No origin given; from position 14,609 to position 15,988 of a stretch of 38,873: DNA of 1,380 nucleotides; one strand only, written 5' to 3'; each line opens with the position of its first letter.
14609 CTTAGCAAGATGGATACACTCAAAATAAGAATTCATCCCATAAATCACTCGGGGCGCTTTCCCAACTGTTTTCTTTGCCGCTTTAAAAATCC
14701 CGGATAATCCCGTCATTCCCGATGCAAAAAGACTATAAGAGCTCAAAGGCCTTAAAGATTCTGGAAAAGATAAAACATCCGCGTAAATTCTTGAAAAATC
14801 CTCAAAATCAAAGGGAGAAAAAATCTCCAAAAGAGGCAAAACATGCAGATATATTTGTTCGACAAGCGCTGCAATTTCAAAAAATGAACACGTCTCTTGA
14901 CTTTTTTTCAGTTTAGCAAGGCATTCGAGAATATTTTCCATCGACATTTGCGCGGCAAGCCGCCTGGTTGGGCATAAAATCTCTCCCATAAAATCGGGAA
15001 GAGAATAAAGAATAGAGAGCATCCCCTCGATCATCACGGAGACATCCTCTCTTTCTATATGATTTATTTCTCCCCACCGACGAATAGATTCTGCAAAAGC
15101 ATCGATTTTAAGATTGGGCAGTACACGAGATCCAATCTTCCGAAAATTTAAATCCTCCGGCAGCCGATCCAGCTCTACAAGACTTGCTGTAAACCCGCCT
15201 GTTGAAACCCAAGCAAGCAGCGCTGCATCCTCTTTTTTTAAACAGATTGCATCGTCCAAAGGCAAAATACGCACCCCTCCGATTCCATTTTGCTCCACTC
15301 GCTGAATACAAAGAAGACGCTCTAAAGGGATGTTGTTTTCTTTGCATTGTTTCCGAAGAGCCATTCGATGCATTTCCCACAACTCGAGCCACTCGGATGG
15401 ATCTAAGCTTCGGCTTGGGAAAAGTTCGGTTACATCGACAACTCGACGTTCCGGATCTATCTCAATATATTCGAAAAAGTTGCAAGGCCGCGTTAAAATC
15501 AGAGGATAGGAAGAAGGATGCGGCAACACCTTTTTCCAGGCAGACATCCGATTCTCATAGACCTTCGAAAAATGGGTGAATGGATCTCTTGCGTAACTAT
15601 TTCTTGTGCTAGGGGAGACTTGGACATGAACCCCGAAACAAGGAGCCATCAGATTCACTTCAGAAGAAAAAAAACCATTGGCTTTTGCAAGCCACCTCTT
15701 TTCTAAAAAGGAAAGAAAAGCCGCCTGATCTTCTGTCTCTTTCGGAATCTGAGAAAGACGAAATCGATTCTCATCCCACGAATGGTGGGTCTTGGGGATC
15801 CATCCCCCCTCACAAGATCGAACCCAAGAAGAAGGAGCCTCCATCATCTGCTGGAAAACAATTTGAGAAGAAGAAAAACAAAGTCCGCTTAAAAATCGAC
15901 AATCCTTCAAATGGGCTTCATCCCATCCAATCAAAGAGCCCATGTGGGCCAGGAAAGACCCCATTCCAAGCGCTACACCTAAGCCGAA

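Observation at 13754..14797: Cryptic Cys/Met-metabolism (fold-type I) PLP-enzyme-like domain at the C-terminus of the 786-aa orphan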

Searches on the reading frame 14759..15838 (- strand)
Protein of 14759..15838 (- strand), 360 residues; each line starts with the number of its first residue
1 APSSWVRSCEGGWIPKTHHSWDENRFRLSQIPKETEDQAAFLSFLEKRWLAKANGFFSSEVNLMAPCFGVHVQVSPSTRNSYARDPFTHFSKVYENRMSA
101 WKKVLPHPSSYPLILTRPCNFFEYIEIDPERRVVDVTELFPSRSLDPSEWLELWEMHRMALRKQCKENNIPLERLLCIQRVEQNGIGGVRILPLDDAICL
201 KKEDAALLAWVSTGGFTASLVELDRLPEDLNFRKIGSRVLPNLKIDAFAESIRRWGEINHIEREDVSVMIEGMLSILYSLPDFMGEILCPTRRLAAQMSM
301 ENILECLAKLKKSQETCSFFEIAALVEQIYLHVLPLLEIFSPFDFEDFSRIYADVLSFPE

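Call 57: predict_structure(alignment_id=A2)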
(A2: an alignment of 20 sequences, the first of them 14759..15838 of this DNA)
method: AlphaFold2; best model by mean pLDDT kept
length: 360 residues; sequences in the alignment: 20
mean_pLDDT: 72.9   pTM: 0.46
mean pLDDT of the five models: 72.9, 70.2, 69.9, 68.8, 65.8
residues with pLDDT >= 90: 61; 70-90: 172; 50-70: 71; < 50: 56
segments of 3 or more residues with pLDDT < 50: 50-83, 231-239, 349-360
pLDDT, mean of each block of 10 residues (from residue 1): 71 68 71 76 59 37 33 32 58 80 84 83 63 88 86 93 93 89 84 82 82 72 62 42 84 84 85 90 77 79 91 82 87 81 54 41
secondary structure, 60 per line:
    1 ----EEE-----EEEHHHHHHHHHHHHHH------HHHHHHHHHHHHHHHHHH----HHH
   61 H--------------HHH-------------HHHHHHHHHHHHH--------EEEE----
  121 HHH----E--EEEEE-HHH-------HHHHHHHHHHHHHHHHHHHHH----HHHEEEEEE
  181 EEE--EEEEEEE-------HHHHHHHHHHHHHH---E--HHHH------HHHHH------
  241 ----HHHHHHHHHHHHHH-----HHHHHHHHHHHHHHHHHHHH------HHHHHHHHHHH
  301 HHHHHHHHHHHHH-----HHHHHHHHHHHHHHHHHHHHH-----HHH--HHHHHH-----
elements in order: E5-7 E13-15 H16-29 H36-53 H58-61 H92-104 E113-116 E131-135 H147-167 E175-183 E186-192 H200-213 H220-223 H230-234 H245-258 H264-283 H290-313 H319-339 H350-355

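Call 59: fold_search(model_id=the predicted structure, library=pdb)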
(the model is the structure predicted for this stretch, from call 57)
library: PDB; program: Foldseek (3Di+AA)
matches with E <= 10: 316; with E <= 0.001: 0
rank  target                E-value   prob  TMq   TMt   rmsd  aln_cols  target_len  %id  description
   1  4m70_A                9.0e-01  0.69  0.19  0.49   4.1        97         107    9  Crystal structure of potato Rx-CC domain in complex with RanGAP2-WPP domain (released 2013-11-13)
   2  5xap                  9.0e-01  0.06  0.14  0.10  19.8       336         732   12  Crystal structure of SecDF in I form (C2 space group) (released 2017-05-17)
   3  2ap3                  9.5e-01  0.38  0.13  0.23  20.3       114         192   12  1.6 A Crystal Structure of a Conserved Protein of Unknown Function from Staphylococcus aureus (released 2005-09-27)
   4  7wff_g                1.1e+00  0.63  0.18  0.45   7.9        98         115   18  Subcomplexes B,M and L in the Cylic electron transfer supercomplex NDH-PSI from Arabidopsis (released 2022-03-16)
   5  4jrz                  1.1e+00  0.11  0.12  0.22  10.9       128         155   15  Human LTC4 synthase in complex with product analogs - implications for enzyme catalysis (released 2014-01-01)
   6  1m6t                  1.2e+00  0.51  0.18  0.47   6.6       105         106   10  CRYSTAL STRUCTURE OF B562RIL, A REDESIGNED FOUR HELIX BUNDLE (released 2002-11-06)
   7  1dkx_A                1.3e+00  0.12  0.12  0.18  18.4       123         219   11  THE SUBSTRATE BINDING DOMAIN OF DNAK IN COMPLEX WITH A SUBSTRATE PEPTIDE, DETERMINED FROM TYPE 1 SELENOMETHIONYL CRYST (released 1996-12-07)
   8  4kc9                  1.4e+00  0.20  0.14  0.13   8.7       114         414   10  Structure of HHARI, a RING-IBR-RING ubiquitin ligase: autoinhibition of an Ariadne-family E3 and insights into ligation  (released 2013-05-29)
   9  2j9b_A                1.5e+00  0.38  0.17  0.39   7.8       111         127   15  THE CRYSTAL STRUCTURE OF CYTOCHROME C' FROM RUBRIVIVAX GELATINOSUS AT 1.5 A RESOLUTION AND PH 6.3 (released 2007-12-04)
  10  7l7w                  1.5e+00  0.23  0.16  0.36   8.5       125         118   10  Crystal structure of Arabidopsis NRG1.1 CC-R domain K94E/K96E mutant (released 2021-06-16)
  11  7r08_D                1.5e+00  0.03  0.12  0.10  21.7       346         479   12  Abortive infection DNA polymerase Abi-P2 (released 2022-09-07)
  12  9uay_B                1.5e+00  0.02  0.11  0.10  20.8       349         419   12  Crystal structure of CmnI (released 2026-03-11)
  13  3jcu_Q                1.7e+00  0.25  0.15  0.31   7.4       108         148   10  Cryo-EM structure of spinach PSII-LHCII supercomplex at 3.2 Angstrom resolution (released 2016-05-25)
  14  7l7v_B                1.8e+00  0.16  0.15  0.34   9.4       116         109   11  Crystal structure of Arabidopsis NRG1.1 CC-R domain K94E/K96E/R99E/K100E/R103E/K106E/K110E mutant (released 2021-06-16)
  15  8gs1_D                1.8e+00  0.08  0.16  0.17  19.8       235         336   11  Crystal structure of AziU2-U3 complex from Streptomyces sahachiroi NRRL2485 (released 2023-09-06)
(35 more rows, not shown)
